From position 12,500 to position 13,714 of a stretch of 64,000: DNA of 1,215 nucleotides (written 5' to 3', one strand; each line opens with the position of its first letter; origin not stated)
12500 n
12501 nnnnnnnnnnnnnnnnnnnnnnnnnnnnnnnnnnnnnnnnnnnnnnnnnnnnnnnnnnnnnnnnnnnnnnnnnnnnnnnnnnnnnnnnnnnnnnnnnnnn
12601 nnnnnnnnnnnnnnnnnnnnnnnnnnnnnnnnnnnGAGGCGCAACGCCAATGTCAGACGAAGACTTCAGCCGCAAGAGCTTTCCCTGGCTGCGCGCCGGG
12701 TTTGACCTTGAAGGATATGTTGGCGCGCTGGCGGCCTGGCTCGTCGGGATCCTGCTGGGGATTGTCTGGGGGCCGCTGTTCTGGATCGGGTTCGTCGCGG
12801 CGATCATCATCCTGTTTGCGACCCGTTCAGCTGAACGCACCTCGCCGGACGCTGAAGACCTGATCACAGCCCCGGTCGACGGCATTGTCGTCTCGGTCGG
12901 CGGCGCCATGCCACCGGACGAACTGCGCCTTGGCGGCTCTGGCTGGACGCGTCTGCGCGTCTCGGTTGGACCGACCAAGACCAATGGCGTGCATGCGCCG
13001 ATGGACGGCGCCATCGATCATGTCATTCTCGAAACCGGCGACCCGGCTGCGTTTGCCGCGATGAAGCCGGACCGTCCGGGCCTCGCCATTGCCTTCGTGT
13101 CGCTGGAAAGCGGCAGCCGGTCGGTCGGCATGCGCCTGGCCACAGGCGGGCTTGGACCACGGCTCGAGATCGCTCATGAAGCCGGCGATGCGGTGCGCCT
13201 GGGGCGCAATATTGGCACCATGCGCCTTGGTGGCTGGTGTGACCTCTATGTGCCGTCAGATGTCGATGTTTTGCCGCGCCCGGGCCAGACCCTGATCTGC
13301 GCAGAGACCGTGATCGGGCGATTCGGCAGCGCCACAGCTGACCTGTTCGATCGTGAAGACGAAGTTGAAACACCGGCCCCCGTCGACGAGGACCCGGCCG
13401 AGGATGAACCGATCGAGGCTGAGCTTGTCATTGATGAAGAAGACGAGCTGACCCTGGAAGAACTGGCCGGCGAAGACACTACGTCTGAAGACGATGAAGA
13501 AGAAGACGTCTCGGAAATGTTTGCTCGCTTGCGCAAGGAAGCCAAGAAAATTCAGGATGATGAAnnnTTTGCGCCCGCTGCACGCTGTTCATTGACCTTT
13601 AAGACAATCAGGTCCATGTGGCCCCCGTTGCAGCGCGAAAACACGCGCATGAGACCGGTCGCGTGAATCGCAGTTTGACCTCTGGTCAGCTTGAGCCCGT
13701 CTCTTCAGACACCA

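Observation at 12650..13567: Phosphatidylserine decarboxylase fold that has lost its self-cleavage Ser and catalytic His and gained an acidic tail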

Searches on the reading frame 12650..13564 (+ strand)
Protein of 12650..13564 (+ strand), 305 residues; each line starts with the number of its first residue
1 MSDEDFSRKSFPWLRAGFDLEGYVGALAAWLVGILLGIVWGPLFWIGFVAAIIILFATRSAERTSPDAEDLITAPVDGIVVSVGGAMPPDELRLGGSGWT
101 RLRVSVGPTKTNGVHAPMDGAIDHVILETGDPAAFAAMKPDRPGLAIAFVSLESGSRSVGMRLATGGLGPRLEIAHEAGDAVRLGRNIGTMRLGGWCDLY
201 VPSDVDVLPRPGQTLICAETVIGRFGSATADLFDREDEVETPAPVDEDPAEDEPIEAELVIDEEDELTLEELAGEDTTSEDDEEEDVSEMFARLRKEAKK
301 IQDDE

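Call 3: search_protein_families(library=pfam, proteins=[window:12650-13564:+], max_evalue=1)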
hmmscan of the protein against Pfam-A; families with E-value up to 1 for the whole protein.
window:12650-13564:+ (305 aa): 1 family
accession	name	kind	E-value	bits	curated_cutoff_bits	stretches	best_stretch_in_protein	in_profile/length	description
PF02666.20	PS_Dcarbxylase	-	6.7e-09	36.1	22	1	57-222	8-197/198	Phosphatidylserine decarboxylase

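Call 4: search_protein_families(library=ncbifam, proteins=[window:12650-13564:+], max_evalue=1)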
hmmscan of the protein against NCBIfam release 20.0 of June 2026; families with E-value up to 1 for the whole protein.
window:12650-13564:+ (305 aa): 11 families
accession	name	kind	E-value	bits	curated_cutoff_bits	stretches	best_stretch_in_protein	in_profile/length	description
NF003677.0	PRK05305.1-1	equivalog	1.9e-29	102.6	315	1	21-231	17-226/232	phosphatidylserine decarboxylase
NF003679.0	PRK05305.1-3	equivalog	9.8e-21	74.3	252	1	31-225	40-233/234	phosphatidylserine decarboxylase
NF003681.0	PRK05305.2-1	equivalog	8.4e-19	67.9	377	1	21-229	14-222/231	phosphatidylserine decarboxylase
NF003678.0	PRK05305.1-2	equivalog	8.5e-14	51.4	225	1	39-225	34-217/218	phosphatidylserine decarboxylase family protein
NF003685.0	PRK05305.2-5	equivalog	9.4e-13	47.9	183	1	48-226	31-194/198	phosphatidylserine decarboxylase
NF003684.0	PRK05305.2-4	equivalog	5.8e-12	45.6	317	1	22-225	13-214/228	phosphatidylserine decarboxylase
NF003682.0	PRK05305.2-2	equivalog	1.1e-10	41.3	284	1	46-225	38-212/212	phosphatidylserine decarboxylase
TIGR00164.2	AS_decarb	equivalog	3.9e-09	36.1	230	1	44-226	24-212/215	archaetidylserine decarboxylase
NF003680.0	PRK05305.1-5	equivalog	8.8e-09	35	262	1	26-225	22-214/217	phosphatidylserine decarboxylase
NF003683.0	PRK05305.2-3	equivalog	1.4e-08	34.3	244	1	30-223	19-201/204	phosphatidylserine decarboxylase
NF038088.1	anchor_synt_D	exception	1.4e-06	28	240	1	26-222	9-192/194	protein sorting system archaetidylserine decarboxylase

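Call 5: find_homologous_proteins(query=window:12650-13564:+, max_evalue=0.001)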
Query window:12650-13564:+ (305 aa): 320 proteins with E <= 0.001 among 6982 candidates; the best 120 are listed.
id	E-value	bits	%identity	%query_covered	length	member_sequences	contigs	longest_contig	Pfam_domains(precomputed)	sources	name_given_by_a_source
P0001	4.1e-196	669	99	100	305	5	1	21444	PF02666.21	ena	-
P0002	5.1e-194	662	98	100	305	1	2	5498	PF02666.21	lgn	-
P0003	4.5e-190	649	95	100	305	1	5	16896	PF02666.21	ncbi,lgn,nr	ncbi:hypothetical protein FZX02_05140 [Synechococcus sp. MU1644]|nr:hypothetical protein [Synechococ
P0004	2.2e-189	647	95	100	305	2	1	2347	PF02666.21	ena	-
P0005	2.0e-175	601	88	100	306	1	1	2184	PF02666.21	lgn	-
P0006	4.4e-173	593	87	100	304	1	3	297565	PF02666.21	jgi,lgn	-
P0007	8.0e-173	592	86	100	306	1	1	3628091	PF02666.21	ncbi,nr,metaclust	nr:phosphatidylserine decarboxylase [Hyphomonas sp. Mor2]|metaclust:status=active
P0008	5.5e-171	586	86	100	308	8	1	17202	PF02666.21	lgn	-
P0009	1.5e-170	585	86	100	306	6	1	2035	PF02666.21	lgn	-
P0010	1.8e-169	581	85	100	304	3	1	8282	PF02666.21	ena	-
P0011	1.1e-167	576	83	99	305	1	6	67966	PF02666.21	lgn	-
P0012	1.0e-165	569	80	100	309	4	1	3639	PF02666.21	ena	-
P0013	3.3e-163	561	81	100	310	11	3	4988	PF02666.21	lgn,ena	-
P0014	3.4e-163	561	83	99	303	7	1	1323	PF02666.21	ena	-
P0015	2.1e-162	558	81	100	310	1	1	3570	PF02666.21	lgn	-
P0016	3.4e-162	557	80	99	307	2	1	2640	PF02666.21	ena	-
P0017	6.5e-162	557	80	100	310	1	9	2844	PF02666.21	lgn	-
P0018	2.3e-160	551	80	100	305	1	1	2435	PF02666.21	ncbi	-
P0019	3.5e-159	548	79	100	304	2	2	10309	PF02666.21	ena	-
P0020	9.9e-158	543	81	99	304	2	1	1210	PF02666.21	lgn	-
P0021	1.0e-157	543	80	99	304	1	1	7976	PF02666.21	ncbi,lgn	ncbi:MAG: phosphatidylserine decarboxylase [Pseudomonadota bacterium]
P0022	3.2e-157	541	80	99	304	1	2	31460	PF02666.21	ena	-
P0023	8.3e-156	537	78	100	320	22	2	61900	PF02666.21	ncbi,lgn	-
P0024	1.1e-154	533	79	99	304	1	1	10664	PF02666.21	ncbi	-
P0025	1.0e-152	526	79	100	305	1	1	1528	PF02666.21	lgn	-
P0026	3.7e-151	521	73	100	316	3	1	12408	PF02666.21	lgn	-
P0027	7.9e-151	520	79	100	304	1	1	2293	PF02666.21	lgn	-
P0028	1.3e-150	519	75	100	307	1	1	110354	PF02666.21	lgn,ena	-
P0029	3.3e-150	518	77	100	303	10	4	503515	PF02666.21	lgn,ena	-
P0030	3.6e-150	518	78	100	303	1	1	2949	PF02666.21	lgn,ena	-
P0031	6.7e-150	517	78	100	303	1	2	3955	PF02666.21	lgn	-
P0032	1.1e-149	516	76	100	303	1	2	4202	PF02666.21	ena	-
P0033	1.4e-149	516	77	100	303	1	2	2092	PF02666.21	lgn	-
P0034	3.0e-149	515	76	100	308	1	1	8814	PF02666.21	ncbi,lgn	ncbi:MAG: phosphatidylserine decarboxylase [Pseudomonadota bacterium]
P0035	3.4e-149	515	76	100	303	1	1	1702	PF02666.21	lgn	-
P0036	4.9e-149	514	76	100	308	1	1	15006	PF02666.21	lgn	-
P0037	5.2e-148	511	76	100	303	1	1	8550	PF02666.21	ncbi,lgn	ncbi:MAG: phosphatidylserine decarboxylase [Pseudomonadota bacterium]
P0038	6.0e-148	511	77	100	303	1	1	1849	PF02666.21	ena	-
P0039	1.1e-147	510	75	100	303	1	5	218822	PF02666.21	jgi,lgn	jgi:phosphatidylserine decarboxylase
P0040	1.1e-147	510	76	100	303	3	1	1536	PF02666.21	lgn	-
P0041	5.2e-147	508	76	100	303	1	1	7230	PF02666.21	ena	-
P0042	5.5e-147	508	76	100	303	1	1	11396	PF02666.21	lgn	-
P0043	6.3e-147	507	77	100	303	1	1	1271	PF02666.21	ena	-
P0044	7.1e-147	507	78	100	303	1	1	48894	PF02666.21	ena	-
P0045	7.5e-147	507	76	100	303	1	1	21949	PF02666.21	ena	-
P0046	9.9e-147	507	74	100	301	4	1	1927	PF02666.21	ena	-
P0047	1.0e-146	507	75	100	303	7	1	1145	PF02666.21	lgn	-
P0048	1.3e-146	506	75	100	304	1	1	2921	PF02666.21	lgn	-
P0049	1.9e-146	506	77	100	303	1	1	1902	PF02666.21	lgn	-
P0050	2.7e-146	505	75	100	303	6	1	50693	PF02666.21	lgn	-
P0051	3.3e-146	505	75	100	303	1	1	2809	PF02666.21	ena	-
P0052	5.2e-146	504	74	100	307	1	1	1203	PF02666.21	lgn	-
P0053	5.7e-146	504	75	99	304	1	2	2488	PF02666.21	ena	-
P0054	5.7e-146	504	74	100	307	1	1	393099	PF02666.21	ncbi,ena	ncbi:MAG: phosphatidylserine decarboxylase [Henriciella sp.]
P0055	6.3e-146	504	74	100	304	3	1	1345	PF02666.21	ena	-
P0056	1.7e-145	503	66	100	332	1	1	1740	PF02666.21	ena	-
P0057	3.3e-145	502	74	100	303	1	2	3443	PF02666.21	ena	-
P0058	5.9e-145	501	76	100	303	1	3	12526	PF02666.21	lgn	-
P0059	6.2e-145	501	75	100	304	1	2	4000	PF02666.21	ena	-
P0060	6.5e-145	501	75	100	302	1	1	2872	PF02666.21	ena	-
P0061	7.4e-145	501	76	100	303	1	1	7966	PF02666.21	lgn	-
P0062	3.6e-144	498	72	100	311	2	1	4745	PF02666.21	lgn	-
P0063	4.3e-144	498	74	99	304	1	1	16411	PF02666.21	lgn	-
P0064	1.4e-143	496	75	100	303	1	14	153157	PF02666.21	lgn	-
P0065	1.5e-143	496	74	100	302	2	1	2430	PF02666.21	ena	-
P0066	1.8e-143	496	73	99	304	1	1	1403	PF02666.21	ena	-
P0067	6.9e-143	494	74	100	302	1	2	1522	PF02666.21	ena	-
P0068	7.1e-143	494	75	100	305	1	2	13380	PF02666.21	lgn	-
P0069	8.7e-143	494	75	100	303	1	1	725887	PF02666.21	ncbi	ncbi:MAG: hypothetical protein Hens2KO_15100 [Henriciella sp.]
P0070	2.7e-142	492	73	100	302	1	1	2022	PF02666.21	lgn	-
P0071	4.0e-142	492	75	100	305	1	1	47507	PF02666.21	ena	-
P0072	8.1e-142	491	73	100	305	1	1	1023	PF02666.21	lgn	-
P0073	1.3e-141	490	71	100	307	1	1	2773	PF02666.21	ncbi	ncbi:MAG: phosphatidylserine decarboxylase [Pseudomonadota bacterium]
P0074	3.7e-141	488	72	100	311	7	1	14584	PF02666.21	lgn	-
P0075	4.6e-141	488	72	100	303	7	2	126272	PF02666.21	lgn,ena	-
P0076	1.1e-140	487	72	100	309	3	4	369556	PF02666.21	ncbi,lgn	ncbi:MAG: phosphatidylserine decarboxylase [Pseudomonadota bacterium]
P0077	2.0e-140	486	72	100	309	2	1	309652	PF02666.21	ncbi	ncbi:MAG: phosphatidylserine decarboxylase [Henriciella sp.]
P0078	4.1e-139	482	71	100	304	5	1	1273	PF02666.21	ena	-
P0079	4.5e-139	482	71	100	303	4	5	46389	PF02666.21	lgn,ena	-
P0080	6.7e-139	481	73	100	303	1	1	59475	PF02666.21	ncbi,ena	-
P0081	1.9e-138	479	72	100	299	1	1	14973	PF02666.21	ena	-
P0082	2.8e-138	479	70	100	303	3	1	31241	PF02666.21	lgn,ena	-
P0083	6.1e-138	478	73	100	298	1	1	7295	PF02666.21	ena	-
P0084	6.7e-138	478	70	100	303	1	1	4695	PF02666.21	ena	-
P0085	8.4e-138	477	73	99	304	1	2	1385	PF02666.21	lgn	-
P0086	1.0e-137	477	71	99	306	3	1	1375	PF02666.21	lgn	-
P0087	1.5e-137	477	73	100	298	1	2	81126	PF02666.21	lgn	-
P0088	1.5e-137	477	71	99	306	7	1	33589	PF02666.21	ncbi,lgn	ncbi:MAG: phosphatidylserine decarboxylase [Pseudomonadota bacterium]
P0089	2.1e-137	476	71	100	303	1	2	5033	PF02666.21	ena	-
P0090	2.7e-137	476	74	100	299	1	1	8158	PF02666.21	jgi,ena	-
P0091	3.8e-137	475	72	100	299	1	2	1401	PF02666.21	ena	-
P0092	5.9e-137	475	69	100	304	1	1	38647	PF02666.21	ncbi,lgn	ncbi:MAG: phosphatidylserine decarboxylase [Pseudomonadota bacterium]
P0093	6.9e-137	474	73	100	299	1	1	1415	PF02666.21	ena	-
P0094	1.3e-136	473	72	100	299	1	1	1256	PF02666.21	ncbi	-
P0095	1.6e-136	473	71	99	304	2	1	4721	PF02666.21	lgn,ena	-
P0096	1.7e-136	473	73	100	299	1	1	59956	PF02666.21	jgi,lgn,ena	-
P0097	4.9e-136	472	73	100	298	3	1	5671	PF02666.21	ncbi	-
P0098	5.1e-136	472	69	100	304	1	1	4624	PF02666.21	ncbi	ncbi:MAG: phosphatidylserine decarboxylase [Pseudomonadota bacterium]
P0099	9.7e-136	471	68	99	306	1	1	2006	PF02666.21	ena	-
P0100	1.4e-135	470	71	100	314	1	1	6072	PF02666.21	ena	-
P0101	1.6e-135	470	69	100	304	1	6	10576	PF02666.21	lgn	-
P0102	1.6e-135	470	72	100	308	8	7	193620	PF02666.21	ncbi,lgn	ncbi:MAG: phosphatidylserine decarboxylase [Pseudomonadota bacterium]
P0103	2.0e-135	470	68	100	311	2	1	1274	PF02666.21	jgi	-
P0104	5.3e-135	468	71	100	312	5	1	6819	PF02666.21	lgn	-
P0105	5.3e-135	468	69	100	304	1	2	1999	PF02666.21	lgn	-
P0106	6.2e-135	468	71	99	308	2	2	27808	PF02666.21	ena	-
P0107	1.8e-134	466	70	100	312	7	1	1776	PF02666.21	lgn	-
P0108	2.7e-134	466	69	99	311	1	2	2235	PF02666.21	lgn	-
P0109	4.0e-134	465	70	100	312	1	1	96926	PF02666.21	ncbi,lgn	ncbi:MAG: phosphatidylserine decarboxylase [Pseudomonadota bacterium]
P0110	6.8e-134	465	71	100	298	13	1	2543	PF02666.21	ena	-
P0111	1.1e-133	464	69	99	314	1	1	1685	PF02666.21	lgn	-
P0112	2.1e-133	463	69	100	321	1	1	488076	PF02666.21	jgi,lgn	jgi:phosphatidylserine decarboxylase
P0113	2.1e-133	463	70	99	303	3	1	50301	PF02666.21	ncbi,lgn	ncbi:MAG: phosphatidylserine decarboxylase [Pseudomonadota bacterium]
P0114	1.1e-132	461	69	99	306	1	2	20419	PF02666.21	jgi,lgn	-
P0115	1.3e-132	460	68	100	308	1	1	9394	PF02666.21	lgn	-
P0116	1.6e-132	460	71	100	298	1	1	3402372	PF02666.21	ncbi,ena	-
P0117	1.7e-132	460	70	99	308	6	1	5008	PF02666.21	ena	-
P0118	7.1e-131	455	71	99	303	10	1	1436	PF02666.21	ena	-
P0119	1.1e-130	454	67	99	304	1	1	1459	PF02666.21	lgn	-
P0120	1.1e-129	451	69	100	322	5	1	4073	PF02666.21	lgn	-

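Call 7: find_related_loci(query=window:12650-13564:+, collection=genome_contigs, flank=6000)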
Query window:12650-13564:+ (305 aa) in genome_contigs; peptide patterns used: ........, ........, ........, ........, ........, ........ (x = any residue, [..] = any of these).
443 stretches matched a pattern; 44 encode a relative of the query (tblastn E <= 1e-3); 43 distinct loci.
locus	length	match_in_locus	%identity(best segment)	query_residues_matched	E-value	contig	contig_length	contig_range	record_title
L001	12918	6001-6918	86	1-305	2e-173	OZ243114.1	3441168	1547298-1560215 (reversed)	MAG: Henriciella sp. isolate 190fcf66-4c39-45b6-a100-7080f955c618 genome assembly, chromosome: 1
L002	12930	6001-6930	82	1-305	1e-163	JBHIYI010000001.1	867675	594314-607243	MAG: Henriciella sp. isolate MAG72 WDNA06_bin.14.orig_1, whole genome shotgun sequence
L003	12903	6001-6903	84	1-303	1e-157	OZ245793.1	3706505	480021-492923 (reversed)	MAG: Henriciella sp. isolate 3ba118c9-9fc6-478a-88ea-db4d8ab8ade9 genome assembly, chromosome: 1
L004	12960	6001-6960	78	1-305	6e-155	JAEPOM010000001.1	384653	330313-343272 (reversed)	MAG: Henriciella sp. isolate HXMU1422-3 NODE_1_length_384653_cov_6.574368, whole genome shotgun sequence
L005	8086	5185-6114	81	1-305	4e-153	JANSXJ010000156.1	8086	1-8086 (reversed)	MAG: Hyphomonas sp. isolate bin.22 k141_944187_length_8086_cov_14.9401, whole genome shotgun sequence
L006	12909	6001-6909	76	1-305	4e-149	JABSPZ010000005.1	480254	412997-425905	MAG: Henriciella sp. isolate DT_47 DT-Henriciella-1_scaffold_9, whole genome shotgun sequence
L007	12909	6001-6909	76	1-305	8e-148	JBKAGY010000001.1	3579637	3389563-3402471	MAG: Henriciella sp. isolate Ske_MAG3 Ske_MAG3_0001, whole genome shotgun sequence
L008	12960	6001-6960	75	1-305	2e-147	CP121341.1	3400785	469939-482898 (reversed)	MAG: Hyphomonadaceae bacterium isolate NCC532_bact_2922 chromosome, complete genome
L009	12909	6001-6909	75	1-305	3e-145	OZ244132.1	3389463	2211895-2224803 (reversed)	MAG: Henriciella sp. isolate 58ba6962-8c5f-4585-8a8e-ed2cae2ceb00 genome assembly, chromosome: 1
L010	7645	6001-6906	81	1-303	2e-144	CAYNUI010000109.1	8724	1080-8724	MAG TPA_asm: uncultured Hyphomonas sp. isolate SRP342821_co1_226 genome assembly, contig: NODE_7097_length_8724_cov_19.8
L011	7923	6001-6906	80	1-303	5e-143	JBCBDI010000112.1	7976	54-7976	MAG: Pseudomonadota bacterium isolate J06597_5 NODE_112_length_7976_cov_4.308014, whole genome shotgun sequence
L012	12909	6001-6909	73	1-305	6e-142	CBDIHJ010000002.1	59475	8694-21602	MAG: Henriciella sp. isolate 6cf8221a-c8c5-4019-9469-126ec949b004 genome assembly, contig: contig_2, whole genome shotgu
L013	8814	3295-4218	76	1-305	1e-140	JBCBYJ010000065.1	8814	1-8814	MAG: Pseudomonadota bacterium isolate J06656_4 NODE_65_length_8814_cov_3.809088, whole genome shotgun sequence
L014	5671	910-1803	73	1-304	3e-141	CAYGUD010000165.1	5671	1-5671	MAG TPA_asm: uncultured Hyphomonas sp. isolate ERP117304_co3_99 genome assembly, contig: NODE_20688_length_5671_cov_4.95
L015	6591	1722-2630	71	1-305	7e-140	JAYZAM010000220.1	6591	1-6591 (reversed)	MAG: Pseudomonadota bacterium isolate XB_MAG1183 DB_MAG1183_0220, whole genome shotgun sequence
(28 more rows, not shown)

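Call 8: search_solved_structures(query=window:12650-13564:+, max_evalue=10, show_alignments=3)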
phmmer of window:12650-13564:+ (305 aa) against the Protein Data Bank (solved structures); distinct sequences matched with E-value up to 10: 1.
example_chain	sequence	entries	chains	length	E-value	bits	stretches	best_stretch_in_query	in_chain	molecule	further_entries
1rm1_C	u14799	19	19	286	0.97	12.3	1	207-302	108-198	Transcription initiation factor IIA large chain | TRANSCRIPTION INITIATION FACTOR IIA LARGE SUBUNIT | TOA1 isoform 1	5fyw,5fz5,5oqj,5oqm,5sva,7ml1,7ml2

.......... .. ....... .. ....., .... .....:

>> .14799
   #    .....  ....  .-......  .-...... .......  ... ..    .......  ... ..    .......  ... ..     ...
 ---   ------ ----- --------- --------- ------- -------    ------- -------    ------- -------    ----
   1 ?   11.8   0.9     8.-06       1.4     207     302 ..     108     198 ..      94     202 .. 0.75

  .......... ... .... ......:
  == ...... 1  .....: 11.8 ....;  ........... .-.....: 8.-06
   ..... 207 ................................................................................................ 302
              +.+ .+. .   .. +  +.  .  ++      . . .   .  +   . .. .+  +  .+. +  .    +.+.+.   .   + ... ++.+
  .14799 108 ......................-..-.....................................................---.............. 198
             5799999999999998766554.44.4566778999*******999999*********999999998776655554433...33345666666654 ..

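Call 24: search_protein_representatives(protein=window:12650-13564:+)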
Query: 305 residues. Proteins with E-value up to 0.001 (for the whole library): 623; up to 1e-10: 103; up to 1e-30: 33. The best 150 are listed.
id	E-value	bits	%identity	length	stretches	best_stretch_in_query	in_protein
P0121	5.8e-89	315.3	53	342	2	1-255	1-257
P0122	1.4e-87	310.7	50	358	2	3-274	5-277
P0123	3.7e-78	279.8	49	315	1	8-299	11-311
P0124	2.3e-73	264.0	46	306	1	6-304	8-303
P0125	6.4e-72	259.3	52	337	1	15-282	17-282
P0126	6.6e-70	252.7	47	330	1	8-302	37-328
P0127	4.0e-68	246.8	50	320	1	9-300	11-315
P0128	4.4e-68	246.7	43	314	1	7-304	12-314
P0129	5.7e-68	246.3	47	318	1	4-304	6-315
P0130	4.8e-63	230.1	49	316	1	10-278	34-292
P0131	8.0e-63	229.4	47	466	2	5-233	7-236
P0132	1.5e-62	228.5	56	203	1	11-200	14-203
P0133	2.5e-62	227.8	43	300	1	4-301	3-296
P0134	1.9e-61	224.9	47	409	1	3-244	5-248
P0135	1.9e-59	218.4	40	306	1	7-300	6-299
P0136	1.9e-58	215.0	42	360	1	2-279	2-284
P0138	5.7e-56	206.9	45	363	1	10-247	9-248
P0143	1.6e-48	182.4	41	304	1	10-295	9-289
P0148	4.8e-41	157.9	37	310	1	8-228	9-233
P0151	4.8e-36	141.5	38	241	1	12-227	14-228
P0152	1.6e-34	136.5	35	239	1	4-223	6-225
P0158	7.4e-27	111.3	39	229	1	24-226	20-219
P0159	3.6e-25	105.8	37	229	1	24-230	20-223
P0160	7.6e-24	101.4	32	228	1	19-224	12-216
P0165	8.9e-21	91.3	33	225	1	18-225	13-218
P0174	1.3e-16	77.6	34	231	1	21-225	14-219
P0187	2.1e-14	70.4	27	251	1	26-223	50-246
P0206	5.5e-12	62.5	26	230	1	32-228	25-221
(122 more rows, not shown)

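Call 30: find_related_loci(query=A1, collection=genome_contigs, flank=5000)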
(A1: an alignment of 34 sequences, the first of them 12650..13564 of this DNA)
Query A1 (305 aa) in genome_contigs; peptide patterns used: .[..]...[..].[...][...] (x = any residue, [..] = any of these).
170 stretches matched a pattern; 158 encode a relative of the query (tblastn E <= 1e-3); the best 80 are kept; 80 distinct loci.
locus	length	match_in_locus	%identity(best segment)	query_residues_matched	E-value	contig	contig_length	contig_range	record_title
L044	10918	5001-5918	86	1-305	3e-173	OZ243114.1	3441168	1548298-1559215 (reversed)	MAG: Henriciella sp. isolate 190fcf66-4c39-45b6-a100-7080f955c618 genome assembly, chromosome: 1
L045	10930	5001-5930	82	1-305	2e-163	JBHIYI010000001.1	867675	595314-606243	MAG: Henriciella sp. isolate MAG72 WDNA06_bin.14.orig_1, whole genome shotgun sequence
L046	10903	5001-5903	84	1-303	2e-157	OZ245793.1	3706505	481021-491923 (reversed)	MAG: Henriciella sp. isolate 3ba118c9-9fc6-478a-88ea-db4d8ab8ade9 genome assembly, chromosome: 1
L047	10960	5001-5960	78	1-305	1e-154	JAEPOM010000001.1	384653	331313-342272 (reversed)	MAG: Henriciella sp. isolate HXMU1422-3 NODE_1_length_384653_cov_6.574368, whole genome shotgun sequence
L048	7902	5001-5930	81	1-305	7e-153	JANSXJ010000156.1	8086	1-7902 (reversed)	MAG: Hyphomonas sp. isolate bin.22 k141_944187_length_8086_cov_14.9401, whole genome shotgun sequence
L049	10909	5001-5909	76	1-305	1e-147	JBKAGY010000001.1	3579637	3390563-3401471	MAG: Henriciella sp. isolate Ske_MAG3 Ske_MAG3_0001, whole genome shotgun sequence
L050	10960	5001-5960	75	1-305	3e-147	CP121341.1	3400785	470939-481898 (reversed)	MAG: Hyphomonadaceae bacterium isolate NCC532_bact_2922 chromosome, complete genome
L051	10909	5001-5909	75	1-305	5e-145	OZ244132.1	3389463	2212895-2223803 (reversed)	MAG: Henriciella sp. isolate 58ba6962-8c5f-4585-8a8e-ed2cae2ceb00 genome assembly, chromosome: 1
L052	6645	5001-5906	81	1-303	3e-144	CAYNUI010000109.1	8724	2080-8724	MAG TPA_asm: uncultured Hyphomonas sp. isolate SRP342821_co1_226 genome assembly, contig: NODE_7097_length_8724_cov_19.8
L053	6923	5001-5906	80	1-303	8e-143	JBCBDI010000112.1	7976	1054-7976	MAG: Pseudomonadota bacterium isolate J06597_5 NODE_112_length_7976_cov_4.308014, whole genome shotgun sequence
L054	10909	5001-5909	73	1-305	1e-141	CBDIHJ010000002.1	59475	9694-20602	MAG: Henriciella sp. isolate 6cf8221a-c8c5-4019-9469-126ec949b004 genome assembly, contig: contig_2, whole genome shotgu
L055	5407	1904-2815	72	1-304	2e-141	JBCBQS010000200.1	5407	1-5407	MAG: Pseudomonadota bacterium isolate J06635_7 NODE_200_length_5407_cov_7.181614, whole genome shotgun sequence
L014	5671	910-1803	73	1-304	5e-141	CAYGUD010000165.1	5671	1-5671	MAG TPA_asm: uncultured Hyphomonas sp. isolate ERP117304_co3_99 genome assembly, contig: NODE_20688_length_5671_cov_4.95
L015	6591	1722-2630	71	1-305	1e-139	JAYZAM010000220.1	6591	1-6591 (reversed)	MAG: Pseudomonadota bacterium isolate XB_MAG1183 DB_MAG1183_0220, whole genome shotgun sequence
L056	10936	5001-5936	70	1-305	8e-139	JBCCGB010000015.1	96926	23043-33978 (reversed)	MAG: Pseudomonadota bacterium isolate P01_B01_bin.33 k141_3778530_length_96926_cov_28.4622, whole genome shotgun sequenc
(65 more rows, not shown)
